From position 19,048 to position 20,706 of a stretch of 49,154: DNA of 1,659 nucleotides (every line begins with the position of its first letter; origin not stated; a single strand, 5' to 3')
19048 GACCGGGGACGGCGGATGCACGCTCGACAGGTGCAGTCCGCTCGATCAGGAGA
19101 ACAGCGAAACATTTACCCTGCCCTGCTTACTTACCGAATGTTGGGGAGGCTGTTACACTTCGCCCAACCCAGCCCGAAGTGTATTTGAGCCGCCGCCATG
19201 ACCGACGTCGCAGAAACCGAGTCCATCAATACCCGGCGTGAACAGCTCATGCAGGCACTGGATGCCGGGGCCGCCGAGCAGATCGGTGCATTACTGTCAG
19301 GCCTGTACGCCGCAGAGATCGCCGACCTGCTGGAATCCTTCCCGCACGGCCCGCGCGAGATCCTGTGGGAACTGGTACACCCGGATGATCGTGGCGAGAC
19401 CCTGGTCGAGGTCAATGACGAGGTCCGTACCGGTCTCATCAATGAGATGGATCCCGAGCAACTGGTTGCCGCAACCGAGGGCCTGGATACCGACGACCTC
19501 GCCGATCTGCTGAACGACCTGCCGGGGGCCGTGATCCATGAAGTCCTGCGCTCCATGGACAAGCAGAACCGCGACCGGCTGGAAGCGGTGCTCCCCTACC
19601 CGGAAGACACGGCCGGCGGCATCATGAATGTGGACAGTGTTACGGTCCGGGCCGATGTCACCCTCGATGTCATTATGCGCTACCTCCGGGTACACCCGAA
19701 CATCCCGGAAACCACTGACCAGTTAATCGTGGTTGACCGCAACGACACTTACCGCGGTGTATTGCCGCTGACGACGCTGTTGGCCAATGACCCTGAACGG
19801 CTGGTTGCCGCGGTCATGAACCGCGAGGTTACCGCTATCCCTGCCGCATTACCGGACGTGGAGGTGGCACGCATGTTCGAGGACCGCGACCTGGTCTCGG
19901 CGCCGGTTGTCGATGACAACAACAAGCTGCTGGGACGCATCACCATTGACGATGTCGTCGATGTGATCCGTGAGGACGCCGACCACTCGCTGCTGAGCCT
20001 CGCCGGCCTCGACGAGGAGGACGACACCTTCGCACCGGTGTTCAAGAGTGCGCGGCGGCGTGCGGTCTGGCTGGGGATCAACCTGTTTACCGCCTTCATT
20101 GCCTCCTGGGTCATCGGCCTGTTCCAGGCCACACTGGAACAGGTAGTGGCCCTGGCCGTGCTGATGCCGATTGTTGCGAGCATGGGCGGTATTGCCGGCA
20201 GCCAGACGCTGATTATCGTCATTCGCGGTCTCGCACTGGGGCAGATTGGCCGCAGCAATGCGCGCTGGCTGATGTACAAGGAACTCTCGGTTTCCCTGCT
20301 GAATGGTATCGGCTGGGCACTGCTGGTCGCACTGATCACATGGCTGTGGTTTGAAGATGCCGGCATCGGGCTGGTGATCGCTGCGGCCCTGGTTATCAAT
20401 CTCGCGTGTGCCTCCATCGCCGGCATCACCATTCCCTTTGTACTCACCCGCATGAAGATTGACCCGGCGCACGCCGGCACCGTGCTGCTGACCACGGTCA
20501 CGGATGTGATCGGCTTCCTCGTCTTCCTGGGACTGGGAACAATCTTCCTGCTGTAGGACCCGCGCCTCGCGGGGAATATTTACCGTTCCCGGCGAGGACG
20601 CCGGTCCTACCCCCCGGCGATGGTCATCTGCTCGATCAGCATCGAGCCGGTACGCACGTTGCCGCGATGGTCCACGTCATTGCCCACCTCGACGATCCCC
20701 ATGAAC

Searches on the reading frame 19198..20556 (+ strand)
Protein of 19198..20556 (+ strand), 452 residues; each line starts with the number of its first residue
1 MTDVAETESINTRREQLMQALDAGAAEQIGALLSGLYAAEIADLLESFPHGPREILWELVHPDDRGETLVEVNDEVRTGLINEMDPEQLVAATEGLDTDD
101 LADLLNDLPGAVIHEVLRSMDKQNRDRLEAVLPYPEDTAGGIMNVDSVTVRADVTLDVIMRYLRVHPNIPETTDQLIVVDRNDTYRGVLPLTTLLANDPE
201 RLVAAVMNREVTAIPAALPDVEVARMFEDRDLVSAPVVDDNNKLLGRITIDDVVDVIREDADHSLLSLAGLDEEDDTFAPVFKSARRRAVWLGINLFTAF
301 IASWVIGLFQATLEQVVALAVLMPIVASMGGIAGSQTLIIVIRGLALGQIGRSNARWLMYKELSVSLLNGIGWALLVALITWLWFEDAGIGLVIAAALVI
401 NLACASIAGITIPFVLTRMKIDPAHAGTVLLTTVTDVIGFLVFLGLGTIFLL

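Call 56: find_homologous_proteins(query=window:19198-20556:+, max_evalue=1e-50)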
Query window:19198-20556:+ (452 aa): 8000 proteins with E <= 1e-50 among 8000 candidates; the best 120 are listed.
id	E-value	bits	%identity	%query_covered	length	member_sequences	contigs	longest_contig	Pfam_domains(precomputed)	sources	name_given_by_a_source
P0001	2.8e-260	882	90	100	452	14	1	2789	PF01769.22,PF00571.34,PF03448.23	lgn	-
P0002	2.1e-258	875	88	100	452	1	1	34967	PF01769.22,PF00571.34,PF03448.23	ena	-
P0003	2.8e-256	868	89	100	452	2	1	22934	PF01769.22,PF00571.34,PF03448.23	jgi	jgi:magnesium transporter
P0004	8.1e-254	860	87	100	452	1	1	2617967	PF01769.22,PF00571.34,PF03448.23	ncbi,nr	ncbi:MAG: magnesium transporter [Gammaproteobacteria bacterium]|nr:MAG: magnesium transporter [Gamma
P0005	4.5e-252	855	86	100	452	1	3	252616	PF01769.22,PF00571.34,PF03448.23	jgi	jgi:magnesium transporter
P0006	1.9e-242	823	84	100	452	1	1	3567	PF01769.22,PF00571.34,PF03448.23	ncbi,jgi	-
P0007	4.6e-240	815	90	90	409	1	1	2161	PF01769.22,PF00571.34,PF03448.23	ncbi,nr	ncbi:MAG: magnesium transporter [Gammaproteobacteria bacterium]|nr:magnesium transporter [Gammaprote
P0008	6.7e-225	765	77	100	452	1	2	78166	PF01769.22,PF00571.34,PF03448.23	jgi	-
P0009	1.9e-223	760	78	100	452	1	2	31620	PF01769.22,PF00571.34,PF03448.23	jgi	jgi:magnesium transporter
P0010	4.6e-223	759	77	100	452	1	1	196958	PF01769.22,PF00571.34,PF03448.23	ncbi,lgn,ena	-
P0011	6.4e-223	759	78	100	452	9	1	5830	PF01769.22,PF00571.34,PF03448.23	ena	-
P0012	6.7e-223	758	79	98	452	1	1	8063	PF01769.22,PF00571.34,PF03448.23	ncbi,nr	ncbi:MAG: magnesium transporter [Gammaproteobacteria bacterium]|nr:magnesium transporter [Gammaprote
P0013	1.0e-222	758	77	100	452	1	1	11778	PF01769.22,PF00571.34,PF03448.23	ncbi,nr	ncbi:MAG: magnesium transporter [Halobacteria archaeon]|nr:magnesium transporter [Halobacteria archa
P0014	1.2e-222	758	79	98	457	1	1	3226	PF01769.22,PF00571.34,PF03448.23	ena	-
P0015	1.4e-222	757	78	100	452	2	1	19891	PF01769.22,PF00571.34,PF03448.23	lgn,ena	-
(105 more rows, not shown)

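Call 57: find_encoding_contigs(protein=P0004, flank=10000, max_places=1)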
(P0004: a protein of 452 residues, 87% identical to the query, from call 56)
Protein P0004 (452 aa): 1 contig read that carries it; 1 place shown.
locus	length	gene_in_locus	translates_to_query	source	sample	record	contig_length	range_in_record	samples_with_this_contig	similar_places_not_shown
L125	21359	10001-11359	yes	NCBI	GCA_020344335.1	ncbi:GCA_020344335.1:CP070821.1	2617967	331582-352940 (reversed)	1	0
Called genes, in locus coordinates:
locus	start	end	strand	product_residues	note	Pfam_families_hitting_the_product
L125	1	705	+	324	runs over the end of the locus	PF01380:SIS, PF00571:CBS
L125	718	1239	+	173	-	PF00702:Hydrolase (faint), PF08282:Hydrolase_3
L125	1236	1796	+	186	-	PF06835:LptC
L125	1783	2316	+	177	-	PF03968:LptD_N, PF06835:LptC (weak)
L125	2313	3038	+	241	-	PF00005:ABC_tran, PF12399:BCA_ABC_TP_C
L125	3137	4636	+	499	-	PF00309:Sigma54_AID, PF04963:Sigma54_CBD, PF04552:Sigma54_DBD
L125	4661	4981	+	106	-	PF02482:Ribosomal_S30AE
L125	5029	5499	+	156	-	PF00359:PTS_EIIA_2, PF07565:Band_3_cyto (weak)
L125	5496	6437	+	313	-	PF02603:Hpr_kinase_N, PF07475:Hpr_kinase_C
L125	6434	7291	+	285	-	PF03668:RapZ-like_N, PF22740:PapZ_C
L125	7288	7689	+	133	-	PF03610:EIIA-man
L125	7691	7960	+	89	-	PF00381:PTS-HPr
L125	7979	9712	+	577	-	PF05524:PEP-utilisers_N, PF00391:PEP-utilizers, PF02896:PEP-utilizers_C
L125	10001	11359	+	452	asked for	PF03448:MgtE_N, PF00571:CBS (weak), PF01769:MgtE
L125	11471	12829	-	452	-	PF01523:PmbA_TldD_1st, PF19290:PmbA_TldD_2nd, PF19289:PmbA_TldD_3rd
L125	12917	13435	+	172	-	PF04751:DarP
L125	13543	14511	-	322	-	PF03060:NMO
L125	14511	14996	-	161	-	PF14539:DUF4442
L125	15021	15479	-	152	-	-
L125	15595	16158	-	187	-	PF12804:NTP_transf_3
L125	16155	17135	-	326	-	PF02625:XdhC_CoxI, PF13478:XdhC_C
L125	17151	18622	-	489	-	PF02738:MoCoBD_1, PF20256:MoCoBD_2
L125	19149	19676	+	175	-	PF05433:Rick_17kDa_Anti (weak)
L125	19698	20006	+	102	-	PF03413:PepSY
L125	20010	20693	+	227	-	PF00072:Response_reg, PF00486:Trans_reg_C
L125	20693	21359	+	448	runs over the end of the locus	PF26769:HAMP_PhoQ, PF02518:HATPase_c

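Call 58: find_encoding_contigs(protein=P0002, flank=10000, max_places=1)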
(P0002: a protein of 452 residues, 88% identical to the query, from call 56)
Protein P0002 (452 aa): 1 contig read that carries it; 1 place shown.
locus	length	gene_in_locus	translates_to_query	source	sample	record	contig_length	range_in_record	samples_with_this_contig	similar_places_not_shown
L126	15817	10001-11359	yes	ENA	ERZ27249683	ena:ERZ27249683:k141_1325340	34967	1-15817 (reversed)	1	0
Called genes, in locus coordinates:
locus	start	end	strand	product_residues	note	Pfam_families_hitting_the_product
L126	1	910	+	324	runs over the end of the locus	PF01380:SIS, PF00571:CBS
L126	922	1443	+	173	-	PF00702:Hydrolase (faint), PF08282:Hydrolase_3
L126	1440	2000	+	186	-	PF06835:LptC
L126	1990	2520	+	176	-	PF06835:LptC (faint), PF03968:LptD_N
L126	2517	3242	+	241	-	PF00005:ABC_tran, PF12399:BCA_ABC_TP_C (weak)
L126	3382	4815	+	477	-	PF00309:Sigma54_AID, PF04963:Sigma54_CBD, PF04552:Sigma54_DBD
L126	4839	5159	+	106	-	PF02482:Ribosomal_S30AE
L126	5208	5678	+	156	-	PF00359:PTS_EIIA_2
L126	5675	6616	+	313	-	PF02603:Hpr_kinase_N, PF07475:Hpr_kinase_C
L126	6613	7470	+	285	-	PF03668:RapZ-like_N, PF22740:PapZ_C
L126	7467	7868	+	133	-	PF03610:EIIA-man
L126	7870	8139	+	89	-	PF00381:PTS-HPr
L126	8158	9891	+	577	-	PF05524:PEP-utilisers_N, PF00391:PEP-utilizers, PF02896:PEP-utilizers_C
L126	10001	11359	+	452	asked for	PF03448:MgtE_N, PF00571:CBS (weak), PF01769:MgtE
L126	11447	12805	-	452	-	PF01523:PmbA_TldD_1st, PF19290:PmbA_TldD_2nd, PF19289:PmbA_TldD_3rd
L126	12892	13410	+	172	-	PF04751:DarP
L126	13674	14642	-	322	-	PF03060:NMO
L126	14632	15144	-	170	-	PF14539:DUF4442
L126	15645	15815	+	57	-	?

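Call 59: find_encoding_contigs(protein=P0005, flank=10000, max_places=1)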
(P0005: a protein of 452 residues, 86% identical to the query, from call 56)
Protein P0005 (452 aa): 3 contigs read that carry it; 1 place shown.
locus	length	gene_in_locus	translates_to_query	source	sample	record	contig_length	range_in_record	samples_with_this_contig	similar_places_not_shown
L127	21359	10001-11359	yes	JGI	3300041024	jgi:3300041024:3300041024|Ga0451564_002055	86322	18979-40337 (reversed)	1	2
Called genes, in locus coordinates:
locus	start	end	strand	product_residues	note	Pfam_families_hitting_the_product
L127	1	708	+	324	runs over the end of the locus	PF01380:SIS, PF00571:CBS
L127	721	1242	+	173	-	PF00702:Hydrolase (faint), PF08282:Hydrolase_3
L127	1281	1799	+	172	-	PF06835:LptC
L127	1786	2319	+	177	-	PF06835:LptC (faint), PF03968:LptD_N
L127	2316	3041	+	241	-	PF00005:ABC_tran, PF12399:BCA_ABC_TP_C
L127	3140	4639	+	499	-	PF00309:Sigma54_AID, PF04963:Sigma54_CBD, PF04552:Sigma54_DBD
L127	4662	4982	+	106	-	PF02482:Ribosomal_S30AE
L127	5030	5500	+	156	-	PF00359:PTS_EIIA_2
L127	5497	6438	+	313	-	PF02603:Hpr_kinase_N, PF07475:Hpr_kinase_C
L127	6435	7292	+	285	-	PF03668:RapZ-like_N, PF22740:PapZ_C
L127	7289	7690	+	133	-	PF03610:EIIA-man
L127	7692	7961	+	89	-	PF00381:PTS-HPr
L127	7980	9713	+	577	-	PF05524:PEP-utilisers_N, PF00391:PEP-utilizers, PF02896:PEP-utilizers_C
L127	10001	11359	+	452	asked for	PF03448:MgtE_N, PF00571:CBS (weak), PF01769:MgtE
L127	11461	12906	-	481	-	PF01523:PmbA_TldD_1st, PF19290:PmbA_TldD_2nd, PF19289:PmbA_TldD_3rd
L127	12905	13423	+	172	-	PF04751:DarP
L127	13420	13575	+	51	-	-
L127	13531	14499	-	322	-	PF03060:NMO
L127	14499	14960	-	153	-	PF14539:DUF4442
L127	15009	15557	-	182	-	-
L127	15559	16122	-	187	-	PF12804:NTP_transf_3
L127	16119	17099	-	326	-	PF02625:XdhC_CoxI, PF13478:XdhC_C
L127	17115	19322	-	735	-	PF20256:MoCoBD_2, PF02738:MoCoBD_1, PF20256:MoCoBD_2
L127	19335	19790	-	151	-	PF00111:Fer2, PF01799:Fer2_2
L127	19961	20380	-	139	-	PF11154:DUF2934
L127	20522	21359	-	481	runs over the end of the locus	PF01523:PmbA_TldD_1st, PF19290:PmbA_TldD_2nd, PF19289:PmbA_TldD_3rd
